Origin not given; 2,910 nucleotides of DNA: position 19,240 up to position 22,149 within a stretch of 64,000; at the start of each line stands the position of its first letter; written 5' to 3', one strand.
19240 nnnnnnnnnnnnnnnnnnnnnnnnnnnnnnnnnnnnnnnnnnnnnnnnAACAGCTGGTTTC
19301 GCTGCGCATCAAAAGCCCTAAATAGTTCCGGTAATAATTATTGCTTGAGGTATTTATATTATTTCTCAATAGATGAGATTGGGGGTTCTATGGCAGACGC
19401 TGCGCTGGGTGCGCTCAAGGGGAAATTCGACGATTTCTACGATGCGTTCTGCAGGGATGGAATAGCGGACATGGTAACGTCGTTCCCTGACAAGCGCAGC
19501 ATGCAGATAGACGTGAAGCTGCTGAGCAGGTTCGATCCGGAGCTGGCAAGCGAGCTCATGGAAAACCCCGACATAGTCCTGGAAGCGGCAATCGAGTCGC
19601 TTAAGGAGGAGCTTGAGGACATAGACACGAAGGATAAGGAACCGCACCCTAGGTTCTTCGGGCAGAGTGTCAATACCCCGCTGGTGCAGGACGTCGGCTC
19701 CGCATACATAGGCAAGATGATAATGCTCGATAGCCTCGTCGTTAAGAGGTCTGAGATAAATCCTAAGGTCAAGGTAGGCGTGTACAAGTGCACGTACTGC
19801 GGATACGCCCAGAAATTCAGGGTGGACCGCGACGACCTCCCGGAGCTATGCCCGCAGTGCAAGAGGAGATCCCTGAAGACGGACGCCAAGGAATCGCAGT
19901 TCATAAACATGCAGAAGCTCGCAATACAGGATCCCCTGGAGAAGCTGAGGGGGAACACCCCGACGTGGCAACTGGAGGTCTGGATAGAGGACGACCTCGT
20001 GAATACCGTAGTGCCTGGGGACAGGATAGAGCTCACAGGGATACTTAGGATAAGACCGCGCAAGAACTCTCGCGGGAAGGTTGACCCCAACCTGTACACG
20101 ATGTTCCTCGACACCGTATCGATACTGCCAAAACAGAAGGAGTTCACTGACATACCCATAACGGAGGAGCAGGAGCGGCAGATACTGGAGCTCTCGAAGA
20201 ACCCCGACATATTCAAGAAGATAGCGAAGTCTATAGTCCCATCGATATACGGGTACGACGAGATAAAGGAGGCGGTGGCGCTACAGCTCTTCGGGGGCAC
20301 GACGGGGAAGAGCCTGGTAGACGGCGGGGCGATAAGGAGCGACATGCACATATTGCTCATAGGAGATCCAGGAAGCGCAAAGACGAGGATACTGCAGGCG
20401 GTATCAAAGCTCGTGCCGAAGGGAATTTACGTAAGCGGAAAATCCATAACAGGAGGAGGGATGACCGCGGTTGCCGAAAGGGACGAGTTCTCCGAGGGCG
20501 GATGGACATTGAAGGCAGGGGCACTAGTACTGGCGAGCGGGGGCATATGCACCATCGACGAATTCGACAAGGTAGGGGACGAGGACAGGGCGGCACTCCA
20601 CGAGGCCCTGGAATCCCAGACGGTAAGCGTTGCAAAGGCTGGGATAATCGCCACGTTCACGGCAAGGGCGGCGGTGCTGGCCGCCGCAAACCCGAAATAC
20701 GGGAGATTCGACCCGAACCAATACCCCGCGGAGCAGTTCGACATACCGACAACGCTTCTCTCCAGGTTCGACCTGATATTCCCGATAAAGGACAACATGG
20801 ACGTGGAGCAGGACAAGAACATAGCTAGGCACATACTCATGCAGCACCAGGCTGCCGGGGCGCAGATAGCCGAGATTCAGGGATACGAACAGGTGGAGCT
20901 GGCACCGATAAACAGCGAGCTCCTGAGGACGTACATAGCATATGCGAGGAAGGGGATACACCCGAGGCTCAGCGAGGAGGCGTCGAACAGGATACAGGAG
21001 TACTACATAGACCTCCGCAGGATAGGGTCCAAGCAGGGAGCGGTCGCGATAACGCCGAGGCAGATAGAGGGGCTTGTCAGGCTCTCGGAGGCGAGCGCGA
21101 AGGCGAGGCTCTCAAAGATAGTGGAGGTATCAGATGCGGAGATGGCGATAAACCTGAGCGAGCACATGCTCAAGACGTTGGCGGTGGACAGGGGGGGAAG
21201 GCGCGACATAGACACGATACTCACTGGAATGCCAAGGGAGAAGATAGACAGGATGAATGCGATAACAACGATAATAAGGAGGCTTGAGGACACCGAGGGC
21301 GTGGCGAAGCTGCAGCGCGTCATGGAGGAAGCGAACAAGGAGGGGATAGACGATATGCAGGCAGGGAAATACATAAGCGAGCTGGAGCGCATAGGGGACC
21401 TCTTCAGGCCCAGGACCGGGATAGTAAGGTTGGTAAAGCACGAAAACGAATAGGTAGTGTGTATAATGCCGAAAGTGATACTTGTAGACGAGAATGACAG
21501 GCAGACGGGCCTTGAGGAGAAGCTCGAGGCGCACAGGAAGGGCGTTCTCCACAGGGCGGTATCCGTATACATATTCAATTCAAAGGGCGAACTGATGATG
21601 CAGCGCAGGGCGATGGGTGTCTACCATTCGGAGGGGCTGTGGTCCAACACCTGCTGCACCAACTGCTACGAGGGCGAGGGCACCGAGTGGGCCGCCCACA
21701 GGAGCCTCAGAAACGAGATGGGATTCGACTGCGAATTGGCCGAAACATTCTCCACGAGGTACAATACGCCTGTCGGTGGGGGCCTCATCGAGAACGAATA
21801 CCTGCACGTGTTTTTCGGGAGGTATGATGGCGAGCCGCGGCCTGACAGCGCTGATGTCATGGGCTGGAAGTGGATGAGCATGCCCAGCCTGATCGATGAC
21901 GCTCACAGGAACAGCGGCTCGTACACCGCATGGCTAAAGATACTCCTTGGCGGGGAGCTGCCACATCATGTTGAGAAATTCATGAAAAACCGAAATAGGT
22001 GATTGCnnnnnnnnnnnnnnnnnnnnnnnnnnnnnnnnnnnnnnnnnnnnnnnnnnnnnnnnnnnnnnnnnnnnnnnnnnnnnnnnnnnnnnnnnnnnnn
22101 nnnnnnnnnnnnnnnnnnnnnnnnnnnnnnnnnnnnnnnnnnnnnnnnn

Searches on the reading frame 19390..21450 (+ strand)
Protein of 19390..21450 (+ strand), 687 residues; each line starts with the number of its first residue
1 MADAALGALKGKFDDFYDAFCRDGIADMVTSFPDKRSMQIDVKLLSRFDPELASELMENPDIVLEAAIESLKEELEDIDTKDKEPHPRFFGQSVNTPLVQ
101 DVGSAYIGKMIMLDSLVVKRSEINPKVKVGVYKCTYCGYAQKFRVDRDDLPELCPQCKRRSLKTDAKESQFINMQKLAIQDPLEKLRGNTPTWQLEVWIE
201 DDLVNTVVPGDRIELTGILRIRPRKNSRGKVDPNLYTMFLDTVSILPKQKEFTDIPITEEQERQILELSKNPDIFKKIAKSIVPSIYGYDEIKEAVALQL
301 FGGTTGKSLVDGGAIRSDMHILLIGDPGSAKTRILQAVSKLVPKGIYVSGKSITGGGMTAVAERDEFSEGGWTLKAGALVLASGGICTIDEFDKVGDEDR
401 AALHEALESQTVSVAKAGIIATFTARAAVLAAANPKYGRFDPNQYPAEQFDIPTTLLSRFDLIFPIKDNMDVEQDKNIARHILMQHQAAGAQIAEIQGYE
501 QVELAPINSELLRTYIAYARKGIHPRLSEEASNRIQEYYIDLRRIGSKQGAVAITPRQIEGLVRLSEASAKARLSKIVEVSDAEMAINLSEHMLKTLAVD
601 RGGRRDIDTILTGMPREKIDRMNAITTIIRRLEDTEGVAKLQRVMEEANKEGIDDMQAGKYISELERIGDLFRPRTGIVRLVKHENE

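Call 64: search_protein_families(library=ncbifam, proteins=[window:19390-21450:+], max_evalue=0.00001)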
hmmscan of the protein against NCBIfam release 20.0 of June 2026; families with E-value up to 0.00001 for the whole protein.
window:19390-21450:+ (687 aa): 1 family
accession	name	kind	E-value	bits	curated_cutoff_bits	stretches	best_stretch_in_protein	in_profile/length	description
NF040949.1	minchrom_main_MCM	domain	1.4e-202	674.7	940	1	20-681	20-681/682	minichromosome maintenance protein MCM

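Call 74: find_homologous_proteins(query=window:19390-21450:+, max_evalue=1e-100)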
Query window:19390-21450:+ (687 aa): 4835 proteins with E <= 1e-100 among 8000 candidates; the best 120 are listed.
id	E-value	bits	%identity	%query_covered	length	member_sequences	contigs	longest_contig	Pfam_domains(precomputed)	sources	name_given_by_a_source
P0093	0.0e+0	1525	100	100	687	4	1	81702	PF14551.12,PF17855.8,PF00493.30,PF21100.5,PF07728.21,PF01078.28,PF17207.10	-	-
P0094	0.0e+0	1305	83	99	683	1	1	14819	PF21349.3,PF14551.12,PF17855.8,PF00493.30,PF21100.5,PF07728.21,PF01078.28,PF17207.10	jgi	jgi:replicative DNA helicase Mcm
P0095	0.0e+0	1304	82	100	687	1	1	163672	PF14551.12,PF17855.8,PF00493.30,PF21100.5,PF07728.21,PF01078.28,PF17207.10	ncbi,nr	ncbi:MAG: minichromosome maintenance protein MCM [Candidatus Micrarchaeota archaeon]|nr:minichromoso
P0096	0.0e+0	1301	82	100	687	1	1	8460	PF14551.12,PF17855.8,PF00493.30,PF21100.5,PF07728.21,PF01078.28,PF17207.10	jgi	jgi:replicative DNA helicase Mcm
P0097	0.0e+0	1299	83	99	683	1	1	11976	PF14551.12,PF17855.8,PF00493.30,PF21100.5,PF07728.21,PF01078.28,PF17207.10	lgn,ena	-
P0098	0.0e+0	1294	81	100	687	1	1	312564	PF14551.12,PF17855.8,PF00493.30,PF21100.5,PF07728.21,PF01078.28,PF17207.10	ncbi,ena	-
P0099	0.0e+0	1292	82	99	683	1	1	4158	PF14551.12,PF17855.8,PF00493.30,PF07728.21,PF01078.28,PF17207.10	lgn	-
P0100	0.0e+0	1290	82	99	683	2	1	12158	PF21349.3,PF14551.12,PF17855.8,PF00493.30,PF07728.21,PF01078.28,PF17207.10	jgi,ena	-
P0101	0.0e+0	1278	80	99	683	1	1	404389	PF14551.12,PF17855.8,PF00493.30,PF21100.5,PF07728.21,PF01078.28,PF17207.10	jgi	jgi:replicative DNA helicase Mcm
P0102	0.0e+0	1274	80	100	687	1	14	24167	PF14551.12,PF17855.8,PF00493.30,PF21100.5,PF07728.21,PF01078.28,PF17207.10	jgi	jgi:replicative DNA helicase Mcm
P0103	0.0e+0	1274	80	100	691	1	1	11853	PF14551.12,PF17855.8,PF00493.30,PF21100.5,PF07728.21,PF01078.28,PF17207.10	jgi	jgi:replicative DNA helicase Mcm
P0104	0.0e+0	1273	80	100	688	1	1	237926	PF14551.12,PF17855.8,PF00493.30,PF07728.21,PF01078.28,PF17207.10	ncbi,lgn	ncbi:MAG: minichromosome maintenance protein MCM [Candidatus Micrarchaeaceae archaeon]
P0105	0.0e+0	1271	80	100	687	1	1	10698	PF14551.12,PF17855.8,PF00493.30,PF21100.5,PF07728.21,PF01078.28,PF17207.10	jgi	jgi:replicative DNA helicase Mcm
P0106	0.0e+0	1269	80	99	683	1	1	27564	PF14551.12,PF17855.8,PF00493.30,PF21100.5,PF07728.21,PF01078.28,PF17207.10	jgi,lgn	-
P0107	0.0e+0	1269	80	100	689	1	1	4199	PF14551.12,PF17855.8,PF00493.30,PF21100.5,PF07728.21,PF01078.28,PF17207.10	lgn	-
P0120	0.0e+0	1192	76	100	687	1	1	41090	PF14551.12,PF17855.8,PF00493.30,PF21100.5,PF07728.21,PF01078.28,PF17207.10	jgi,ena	jgi:replicative DNA helicase Mcm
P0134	0.0e+0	1164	75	100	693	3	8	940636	PF14551.12,PF17855.8,PF00493.30,PF21100.5,PF07728.21,PF01078.28,PF17207.10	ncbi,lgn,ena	-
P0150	0.0e+0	1122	70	100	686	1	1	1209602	PF14551.12,PF17855.8,PF00493.30,PF21100.5,PF07728.21,PF01078.28,PF17207.10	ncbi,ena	-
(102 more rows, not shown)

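Call 75: find_encoding_contigs(protein=P0134, flank=4500, max_places=1)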
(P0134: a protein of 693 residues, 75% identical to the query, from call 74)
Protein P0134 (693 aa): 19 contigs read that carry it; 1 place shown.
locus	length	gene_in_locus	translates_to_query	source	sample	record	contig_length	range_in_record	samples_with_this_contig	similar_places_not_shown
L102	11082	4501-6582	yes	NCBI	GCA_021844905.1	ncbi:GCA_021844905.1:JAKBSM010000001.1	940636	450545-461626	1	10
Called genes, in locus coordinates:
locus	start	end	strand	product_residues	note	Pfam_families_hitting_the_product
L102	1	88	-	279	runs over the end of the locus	-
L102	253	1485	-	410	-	PF00155:Aminotran_1_2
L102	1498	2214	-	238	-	-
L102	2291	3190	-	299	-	PF02729:OTCace_N, PF00185:OTCace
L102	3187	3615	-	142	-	-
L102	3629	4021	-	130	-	PF01201:Ribosomal_S8e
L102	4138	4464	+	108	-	PF01588:tRNA_bind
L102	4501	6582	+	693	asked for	PF14551:MCM_N, PF17207:MCM_OB, PF00493:MCM, PF07728:AAA_5, PF01078:Mg_chelatase (weak), PF17855:MCM_lid, PF21100:WHD_MCM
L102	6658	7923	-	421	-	PF02812:ELFV_dehydrog_N, PF00208:ELFV_dehydrog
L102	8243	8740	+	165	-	-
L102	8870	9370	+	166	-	-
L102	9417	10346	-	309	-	PF01866:Diphthamide_syn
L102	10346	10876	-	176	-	PF00252:Ribosomal_L16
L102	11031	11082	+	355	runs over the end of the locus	PF00091:Tubulin, PF12327:FtsZ_C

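Call 76: find_encoding_contigs(protein=P0150, flank=4500, max_places=1)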
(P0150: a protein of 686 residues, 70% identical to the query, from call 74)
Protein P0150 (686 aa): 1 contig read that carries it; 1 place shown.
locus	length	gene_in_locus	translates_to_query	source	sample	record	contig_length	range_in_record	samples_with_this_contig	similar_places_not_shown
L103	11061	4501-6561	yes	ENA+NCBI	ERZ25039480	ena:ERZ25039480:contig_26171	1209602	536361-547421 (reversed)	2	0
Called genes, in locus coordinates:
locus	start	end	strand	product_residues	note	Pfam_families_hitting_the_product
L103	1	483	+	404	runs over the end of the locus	PF03952:Enolase_N, PF00113:Enolase_C, PF13378:MR_MLE_C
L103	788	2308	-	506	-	PF01676:Metalloenzyme, PF06415:iPGM_N, PF00884:Sulfatase (weak)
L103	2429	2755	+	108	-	PF01588:tRNA_bind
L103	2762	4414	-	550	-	PF00133:tRNA-synt_1, PF09334:tRNA-synt_1g, PF19303:Anticodon_3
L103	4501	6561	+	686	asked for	PF14551:MCM_N (weak), PF17207:MCM_OB, PF00493:MCM, PF07728:AAA_5, PF01078:Mg_chelatase (weak), PF17855:MCM_lid, PF21100:WHD_MCM (weak)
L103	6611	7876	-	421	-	PF02812:ELFV_dehydrog_N, PF00208:ELFV_dehydrog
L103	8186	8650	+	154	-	-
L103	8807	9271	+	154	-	-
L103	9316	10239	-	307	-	PF01866:Diphthamide_syn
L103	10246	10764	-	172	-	PF00252:Ribosomal_L16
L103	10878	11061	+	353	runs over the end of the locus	PF00091:Tubulin, PF12327:FtsZ_C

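Call 77: find_encoding_contigs(protein=P0104, flank=4500, max_places=1)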
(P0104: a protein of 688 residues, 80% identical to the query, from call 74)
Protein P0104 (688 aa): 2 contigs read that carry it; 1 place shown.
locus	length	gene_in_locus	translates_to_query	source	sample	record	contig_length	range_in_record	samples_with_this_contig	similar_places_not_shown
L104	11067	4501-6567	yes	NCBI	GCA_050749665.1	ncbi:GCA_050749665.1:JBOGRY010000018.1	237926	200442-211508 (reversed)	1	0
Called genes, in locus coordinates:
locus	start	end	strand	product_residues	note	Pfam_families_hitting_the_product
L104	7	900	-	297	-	PF02729:OTCace_N, PF00185:OTCace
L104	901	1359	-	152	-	-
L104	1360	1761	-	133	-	PF01201:Ribosomal_S8e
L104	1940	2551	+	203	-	-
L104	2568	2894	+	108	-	PF01588:tRNA_bind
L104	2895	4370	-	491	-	PF00133:tRNA-synt_1, PF01406:tRNA-synt_1e, PF09334:tRNA-synt_1g, PF01406:tRNA-synt_1e, PF00133:tRNA-synt_1, PF19303:Anticodon_3 (weak), PF08264:Anticodon_1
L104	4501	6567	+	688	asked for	PF14551:MCM_N (weak), PF17207:MCM_OB, PF00493:MCM, PF07728:AAA_5, PF01078:Mg_chelatase (weak), PF17855:MCM_lid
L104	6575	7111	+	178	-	PF00293:NUDIX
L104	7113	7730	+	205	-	PF01712:dNK (weak), PF02223:Thymidylate_kin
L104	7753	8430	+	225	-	PF05005:Ocnus, PF12796:Ank_2 (weak)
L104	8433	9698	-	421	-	PF02812:ELFV_dehydrog_N, PF00208:ELFV_dehydrog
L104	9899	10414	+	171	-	-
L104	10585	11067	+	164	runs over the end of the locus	-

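Call 79: find_encoding_contigs(protein=P0120, flank=4500, max_places=1)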
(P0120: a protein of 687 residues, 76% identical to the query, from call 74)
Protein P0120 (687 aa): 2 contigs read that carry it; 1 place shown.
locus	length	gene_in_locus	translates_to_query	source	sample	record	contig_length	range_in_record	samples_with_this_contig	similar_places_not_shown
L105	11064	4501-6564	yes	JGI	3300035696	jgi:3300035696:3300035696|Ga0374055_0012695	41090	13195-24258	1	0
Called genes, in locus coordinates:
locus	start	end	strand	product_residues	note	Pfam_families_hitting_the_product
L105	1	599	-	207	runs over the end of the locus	-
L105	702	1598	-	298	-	PF02729:OTCace_N, PF00185:OTCace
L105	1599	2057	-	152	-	-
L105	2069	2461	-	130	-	PF01201:Ribosomal_S8e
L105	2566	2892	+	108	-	PF01588:tRNA_bind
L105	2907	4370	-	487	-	PF00133:tRNA-synt_1, PF01406:tRNA-synt_1e, PF09334:tRNA-synt_1g, PF00133:tRNA-synt_1, PF08264:Anticodon_1 (faint)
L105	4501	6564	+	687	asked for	PF14551:MCM_N, PF17207:MCM_OB, PF00493:MCM, PF07728:AAA_5, PF01078:Mg_chelatase (weak), PF17855:MCM_lid, PF21100:WHD_MCM (weak)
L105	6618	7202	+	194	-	PF00293:NUDIX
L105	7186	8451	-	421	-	PF02812:ELFV_dehydrog_N, PF00208:ELFV_dehydrog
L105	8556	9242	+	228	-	-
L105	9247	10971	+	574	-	PF00749:tRNA-synt_1c, PF03950:tRNA-synt_1c_C, PF20974:tRNA-synt_1c_C2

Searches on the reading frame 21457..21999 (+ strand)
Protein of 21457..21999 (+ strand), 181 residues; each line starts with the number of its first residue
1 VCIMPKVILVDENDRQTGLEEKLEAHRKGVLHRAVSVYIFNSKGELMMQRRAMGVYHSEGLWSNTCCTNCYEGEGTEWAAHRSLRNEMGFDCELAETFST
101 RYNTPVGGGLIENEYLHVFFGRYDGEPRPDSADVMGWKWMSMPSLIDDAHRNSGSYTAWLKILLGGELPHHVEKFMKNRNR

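Call 3: search_protein_families(library=pfam, proteins=[window:21457-21999:+], max_evalue=1)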
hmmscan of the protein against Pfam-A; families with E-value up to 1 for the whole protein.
window:21457-21999:+ (181 aa): 1 family
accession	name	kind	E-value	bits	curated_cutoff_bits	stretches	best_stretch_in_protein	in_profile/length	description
PF00293.34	NUDIX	-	2.1e-18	67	21.1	1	31-159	2-133/134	NUDIX domain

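Call 64: search_protein_families(library=ncbifam, proteins=[window:21457-21999:+], max_evalue=0.00001)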
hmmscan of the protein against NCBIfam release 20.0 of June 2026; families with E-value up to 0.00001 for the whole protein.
window:21457-21999:+ (181 aa): 2 families
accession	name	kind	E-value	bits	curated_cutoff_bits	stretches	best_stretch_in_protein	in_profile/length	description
NF002995.0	PRK03759.1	equivalog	6.3e-39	133.5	127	1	6-162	8-167/185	isopentenyl-diphosphate Delta-isomerase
TIGR02150.1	IPP_isom_1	equivalog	1.7e-24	86.5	105.8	1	7-163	1-158/159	isopentenyl-diphosphate delta-isomerase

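Call 81: search_solved_structures(query=window:21457-21999:+, max_evalue=0.00001)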
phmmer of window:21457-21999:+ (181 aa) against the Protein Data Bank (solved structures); distinct sequences matched with E-value up to 0.00001: 13.
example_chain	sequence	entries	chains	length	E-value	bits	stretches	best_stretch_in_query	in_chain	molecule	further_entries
3hyq_A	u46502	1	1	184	4.2e-19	72.2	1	6-162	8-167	Isopentenyl-diphosphate Delta-isomerase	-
1i9a_A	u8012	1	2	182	3.1e-17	66.1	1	7-161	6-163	ISOPENTENYL-DIPHOSPHATE DELTA-ISOMERASE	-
1nfs_A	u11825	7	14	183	3.1e-17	66.1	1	7-161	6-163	ISOPENTENYL-DIPHOSPHATE DELTA-ISOMERASE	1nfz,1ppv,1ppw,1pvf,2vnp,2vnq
1x84_A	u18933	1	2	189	3.4e-17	66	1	7-161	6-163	Isopentenyl-diphosphate delta-isomerase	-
1hzt_A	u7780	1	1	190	3.4e-17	66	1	7-161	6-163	ISOPENTENYL DIPHOSPHATE DELTA-ISOMERASE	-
2b2k_A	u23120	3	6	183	9.5e-17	64.5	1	7-161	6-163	Isopentenyl-diphosphate delta-isomerase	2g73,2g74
1x83_A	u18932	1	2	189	1e-16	64.4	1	7-161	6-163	Isopentenyl-diphosphate delta-isomerase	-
1r67_A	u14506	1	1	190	2.1e-16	63.4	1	7-161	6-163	Isopentenyl-diphosphate delta-isomerase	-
1ow2_A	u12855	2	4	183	5.7e-16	62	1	7-161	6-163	ISOPENTENYL-DIPHOSPHATE DELTA-ISOMERASE | ISOPENTENYL DIPHOSPHATE DELTA-ISOMERASE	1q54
1hx3_A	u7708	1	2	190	6.3e-16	61.8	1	7-161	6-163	ISOPENTENYL DIPHOSPHATE DELTA-ISOMERASE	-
2dho_A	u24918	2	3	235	7.1e-13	51.9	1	6-164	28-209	Isopentenyl-diphosphate delta-isomerase 1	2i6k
2icj_A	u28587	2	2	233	9.4e-13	51.5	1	6-164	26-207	Isopentenyl-diphosphate delta isomerase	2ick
2pny_A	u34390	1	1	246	1.3e-07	34.7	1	7-161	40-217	Isopentenyl-diphosphate Delta-isomerase 2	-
